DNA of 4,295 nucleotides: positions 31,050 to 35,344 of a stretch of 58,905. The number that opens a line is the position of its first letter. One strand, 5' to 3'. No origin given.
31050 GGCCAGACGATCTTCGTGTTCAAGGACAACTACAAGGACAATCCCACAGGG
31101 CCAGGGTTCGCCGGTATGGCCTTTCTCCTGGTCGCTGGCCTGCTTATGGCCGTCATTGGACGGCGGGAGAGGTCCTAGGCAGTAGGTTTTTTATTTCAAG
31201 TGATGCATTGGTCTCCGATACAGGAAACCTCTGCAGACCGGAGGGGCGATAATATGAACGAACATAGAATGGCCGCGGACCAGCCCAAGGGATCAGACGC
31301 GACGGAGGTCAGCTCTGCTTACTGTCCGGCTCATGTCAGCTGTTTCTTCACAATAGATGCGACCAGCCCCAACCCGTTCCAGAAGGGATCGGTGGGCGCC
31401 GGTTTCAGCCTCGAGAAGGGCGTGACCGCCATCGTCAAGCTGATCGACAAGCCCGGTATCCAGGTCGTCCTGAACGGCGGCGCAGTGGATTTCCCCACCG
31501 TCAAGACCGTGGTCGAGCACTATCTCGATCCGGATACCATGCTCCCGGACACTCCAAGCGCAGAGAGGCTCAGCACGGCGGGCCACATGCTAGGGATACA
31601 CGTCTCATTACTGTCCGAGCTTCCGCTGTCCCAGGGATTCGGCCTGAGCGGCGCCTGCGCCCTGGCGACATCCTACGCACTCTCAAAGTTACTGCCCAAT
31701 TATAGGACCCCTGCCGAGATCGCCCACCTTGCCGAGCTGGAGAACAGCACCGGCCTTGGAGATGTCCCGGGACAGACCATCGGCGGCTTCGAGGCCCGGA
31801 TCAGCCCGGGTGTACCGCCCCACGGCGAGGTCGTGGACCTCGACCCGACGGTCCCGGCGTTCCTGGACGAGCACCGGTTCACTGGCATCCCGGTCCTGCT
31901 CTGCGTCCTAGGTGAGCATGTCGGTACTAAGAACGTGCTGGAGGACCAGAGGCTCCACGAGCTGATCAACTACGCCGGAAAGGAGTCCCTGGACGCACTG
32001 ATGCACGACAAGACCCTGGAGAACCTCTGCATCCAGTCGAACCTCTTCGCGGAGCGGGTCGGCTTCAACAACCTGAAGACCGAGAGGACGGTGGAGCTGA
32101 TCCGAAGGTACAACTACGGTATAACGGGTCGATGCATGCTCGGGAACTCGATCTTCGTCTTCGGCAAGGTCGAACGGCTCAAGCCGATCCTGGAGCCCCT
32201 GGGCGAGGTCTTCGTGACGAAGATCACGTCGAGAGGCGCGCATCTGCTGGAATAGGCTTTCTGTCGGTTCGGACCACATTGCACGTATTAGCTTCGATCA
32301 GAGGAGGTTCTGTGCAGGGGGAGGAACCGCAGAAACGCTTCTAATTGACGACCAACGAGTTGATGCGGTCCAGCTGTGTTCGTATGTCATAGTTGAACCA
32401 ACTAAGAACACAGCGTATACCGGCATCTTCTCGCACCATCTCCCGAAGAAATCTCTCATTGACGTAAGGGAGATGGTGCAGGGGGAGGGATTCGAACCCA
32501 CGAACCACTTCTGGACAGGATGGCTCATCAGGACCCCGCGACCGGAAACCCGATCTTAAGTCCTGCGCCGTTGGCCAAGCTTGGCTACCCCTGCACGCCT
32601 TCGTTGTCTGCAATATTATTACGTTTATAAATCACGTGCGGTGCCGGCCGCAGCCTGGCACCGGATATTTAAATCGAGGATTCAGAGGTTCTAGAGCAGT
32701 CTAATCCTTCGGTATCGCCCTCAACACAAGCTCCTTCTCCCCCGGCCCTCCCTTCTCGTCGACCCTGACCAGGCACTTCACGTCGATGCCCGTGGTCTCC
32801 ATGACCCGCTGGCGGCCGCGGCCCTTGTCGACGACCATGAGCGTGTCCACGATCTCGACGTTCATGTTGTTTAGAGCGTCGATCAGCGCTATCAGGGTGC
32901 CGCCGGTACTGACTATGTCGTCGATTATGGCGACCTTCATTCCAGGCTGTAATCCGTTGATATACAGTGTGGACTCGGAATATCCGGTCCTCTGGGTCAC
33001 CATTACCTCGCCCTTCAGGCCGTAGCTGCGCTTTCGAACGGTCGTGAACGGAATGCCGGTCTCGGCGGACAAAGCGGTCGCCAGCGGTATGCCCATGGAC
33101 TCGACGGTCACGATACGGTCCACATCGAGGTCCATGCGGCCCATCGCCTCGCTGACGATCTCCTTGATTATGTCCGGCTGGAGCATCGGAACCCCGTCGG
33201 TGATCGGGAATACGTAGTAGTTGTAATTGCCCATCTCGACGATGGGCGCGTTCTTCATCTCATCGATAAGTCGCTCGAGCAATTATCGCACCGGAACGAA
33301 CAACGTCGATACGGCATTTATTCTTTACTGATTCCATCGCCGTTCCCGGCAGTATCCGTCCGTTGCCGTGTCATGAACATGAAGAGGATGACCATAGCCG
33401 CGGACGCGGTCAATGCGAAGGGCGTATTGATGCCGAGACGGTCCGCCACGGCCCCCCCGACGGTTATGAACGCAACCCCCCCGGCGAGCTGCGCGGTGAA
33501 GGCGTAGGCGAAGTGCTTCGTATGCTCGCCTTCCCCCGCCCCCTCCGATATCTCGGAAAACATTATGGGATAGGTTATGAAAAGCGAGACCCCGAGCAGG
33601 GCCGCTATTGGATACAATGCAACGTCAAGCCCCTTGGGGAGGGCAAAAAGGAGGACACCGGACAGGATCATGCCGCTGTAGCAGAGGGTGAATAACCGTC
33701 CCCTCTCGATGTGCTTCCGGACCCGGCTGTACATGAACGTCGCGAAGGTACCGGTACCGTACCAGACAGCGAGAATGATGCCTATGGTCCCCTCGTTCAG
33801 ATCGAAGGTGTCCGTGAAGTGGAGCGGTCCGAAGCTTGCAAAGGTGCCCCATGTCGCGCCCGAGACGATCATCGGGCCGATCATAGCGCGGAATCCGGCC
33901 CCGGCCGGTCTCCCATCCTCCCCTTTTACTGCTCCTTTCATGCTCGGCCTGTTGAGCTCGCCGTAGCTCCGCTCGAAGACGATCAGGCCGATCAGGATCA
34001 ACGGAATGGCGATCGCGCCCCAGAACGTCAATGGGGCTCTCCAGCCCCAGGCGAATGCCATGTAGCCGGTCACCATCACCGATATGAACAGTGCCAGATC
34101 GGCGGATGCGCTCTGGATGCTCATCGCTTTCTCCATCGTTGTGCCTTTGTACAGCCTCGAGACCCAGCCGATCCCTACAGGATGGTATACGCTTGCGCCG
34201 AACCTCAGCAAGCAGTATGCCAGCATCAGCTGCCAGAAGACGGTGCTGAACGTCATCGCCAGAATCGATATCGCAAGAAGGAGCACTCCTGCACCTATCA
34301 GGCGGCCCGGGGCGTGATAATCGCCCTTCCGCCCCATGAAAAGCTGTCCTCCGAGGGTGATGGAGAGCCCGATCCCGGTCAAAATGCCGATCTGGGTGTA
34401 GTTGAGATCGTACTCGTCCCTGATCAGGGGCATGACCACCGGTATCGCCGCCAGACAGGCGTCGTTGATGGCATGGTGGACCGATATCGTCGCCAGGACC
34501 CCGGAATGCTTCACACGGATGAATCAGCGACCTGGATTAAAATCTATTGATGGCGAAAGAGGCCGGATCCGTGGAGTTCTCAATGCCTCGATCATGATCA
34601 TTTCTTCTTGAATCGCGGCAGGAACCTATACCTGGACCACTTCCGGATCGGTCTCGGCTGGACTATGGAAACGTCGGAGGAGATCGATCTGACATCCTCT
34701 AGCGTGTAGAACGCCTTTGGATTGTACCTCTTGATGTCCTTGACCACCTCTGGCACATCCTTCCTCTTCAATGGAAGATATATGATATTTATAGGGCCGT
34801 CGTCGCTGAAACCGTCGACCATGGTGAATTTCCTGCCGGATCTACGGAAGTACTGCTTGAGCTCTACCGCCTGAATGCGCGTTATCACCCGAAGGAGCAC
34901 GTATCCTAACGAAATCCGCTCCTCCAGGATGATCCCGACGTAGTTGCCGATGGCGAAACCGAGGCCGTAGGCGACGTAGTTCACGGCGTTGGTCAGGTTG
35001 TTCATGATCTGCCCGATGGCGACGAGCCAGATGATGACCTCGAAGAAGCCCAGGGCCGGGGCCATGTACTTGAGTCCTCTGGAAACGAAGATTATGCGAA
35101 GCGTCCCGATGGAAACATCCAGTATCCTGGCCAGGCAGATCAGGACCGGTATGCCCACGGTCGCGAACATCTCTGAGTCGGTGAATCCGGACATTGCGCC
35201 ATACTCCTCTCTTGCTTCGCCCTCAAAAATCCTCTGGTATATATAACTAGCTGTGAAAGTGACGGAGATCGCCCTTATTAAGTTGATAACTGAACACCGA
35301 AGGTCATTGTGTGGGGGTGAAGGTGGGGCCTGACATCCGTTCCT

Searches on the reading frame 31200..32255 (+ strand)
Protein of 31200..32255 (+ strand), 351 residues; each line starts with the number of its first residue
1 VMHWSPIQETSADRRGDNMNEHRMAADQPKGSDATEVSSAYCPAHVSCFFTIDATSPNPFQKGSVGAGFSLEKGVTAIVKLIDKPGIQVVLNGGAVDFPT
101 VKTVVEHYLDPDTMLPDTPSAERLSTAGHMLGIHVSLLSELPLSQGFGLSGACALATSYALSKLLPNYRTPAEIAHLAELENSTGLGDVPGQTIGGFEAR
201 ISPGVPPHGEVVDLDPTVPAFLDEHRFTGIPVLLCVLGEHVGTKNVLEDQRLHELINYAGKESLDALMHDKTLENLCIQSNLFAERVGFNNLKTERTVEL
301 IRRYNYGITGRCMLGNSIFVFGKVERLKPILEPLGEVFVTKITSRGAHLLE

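Call 31: search_protein_families(library=pfam, proteins=[window:31200-32255:+], max_evalue=0.001)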
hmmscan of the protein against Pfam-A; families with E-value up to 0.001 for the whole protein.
window:31200-32255:+ (351 aa): 1 family
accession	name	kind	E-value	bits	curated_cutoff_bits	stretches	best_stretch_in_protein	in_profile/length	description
PF00288.32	GHMP_kinases_N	-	1.7e-08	35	22.3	1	127-196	14-87/87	GHMP kinases N terminal domain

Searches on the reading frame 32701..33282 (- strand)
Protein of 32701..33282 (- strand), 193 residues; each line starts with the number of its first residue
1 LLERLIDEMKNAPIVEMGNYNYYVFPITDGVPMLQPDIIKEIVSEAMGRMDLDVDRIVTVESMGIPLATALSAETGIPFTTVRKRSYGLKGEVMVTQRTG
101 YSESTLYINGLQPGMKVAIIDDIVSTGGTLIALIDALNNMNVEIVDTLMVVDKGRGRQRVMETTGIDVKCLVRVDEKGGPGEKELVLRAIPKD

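Call 31: search_protein_families(library=pfam, proteins=[window:32701-33282:-], max_evalue=0.001)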
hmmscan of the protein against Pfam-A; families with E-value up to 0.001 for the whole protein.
window:32701-33282:- (193 aa): 1 family
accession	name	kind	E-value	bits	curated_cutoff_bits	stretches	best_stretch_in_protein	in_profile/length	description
PF00156.33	Pribosyltran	-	7.4e-18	64.8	26.3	1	39-160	15-133/158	Phosphoribosyl transferase domain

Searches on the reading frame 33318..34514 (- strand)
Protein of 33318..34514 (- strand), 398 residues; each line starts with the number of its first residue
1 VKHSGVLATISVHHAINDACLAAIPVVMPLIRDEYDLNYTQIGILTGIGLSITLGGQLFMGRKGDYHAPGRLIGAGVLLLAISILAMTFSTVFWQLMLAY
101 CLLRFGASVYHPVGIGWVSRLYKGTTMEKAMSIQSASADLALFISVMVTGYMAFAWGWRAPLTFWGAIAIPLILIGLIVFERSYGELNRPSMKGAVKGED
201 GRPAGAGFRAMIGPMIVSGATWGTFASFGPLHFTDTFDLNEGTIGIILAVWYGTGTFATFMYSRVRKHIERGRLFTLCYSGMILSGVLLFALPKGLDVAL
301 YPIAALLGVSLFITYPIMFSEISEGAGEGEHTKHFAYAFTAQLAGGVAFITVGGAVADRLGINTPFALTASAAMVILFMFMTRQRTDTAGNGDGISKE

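Call 17: search_protein_families(library=pfam, proteins=[window:33318-34514:-], max_evalue=0.001)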
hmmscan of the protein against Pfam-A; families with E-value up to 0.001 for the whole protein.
window:33318-34514:- (398 aa): 1 family
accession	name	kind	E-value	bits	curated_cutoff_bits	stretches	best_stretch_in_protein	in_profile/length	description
PF07690.21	MFS_1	-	1.5e-32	113.4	33.4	1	16-348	7-345/347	Major Facilitator Superfamily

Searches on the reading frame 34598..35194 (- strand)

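Call 31: search_protein_families(library=pfam, proteins=[window:34598-35194:-], max_evalue=0.001)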
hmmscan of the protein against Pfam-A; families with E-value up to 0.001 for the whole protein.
window:34598-35194:- (198 aa): 2 families
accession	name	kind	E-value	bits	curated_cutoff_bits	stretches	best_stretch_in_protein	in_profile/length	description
PF18955.5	DUF5698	-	2.4e-23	82.8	27.5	1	31-88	1-58/58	Domain of unknown function (DUF5698)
PF10035.14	DUF2179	-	1.1e-06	28.8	22.8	1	133-171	14-53/55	Uncharacterized protein conserved in bacteria (DUF2179)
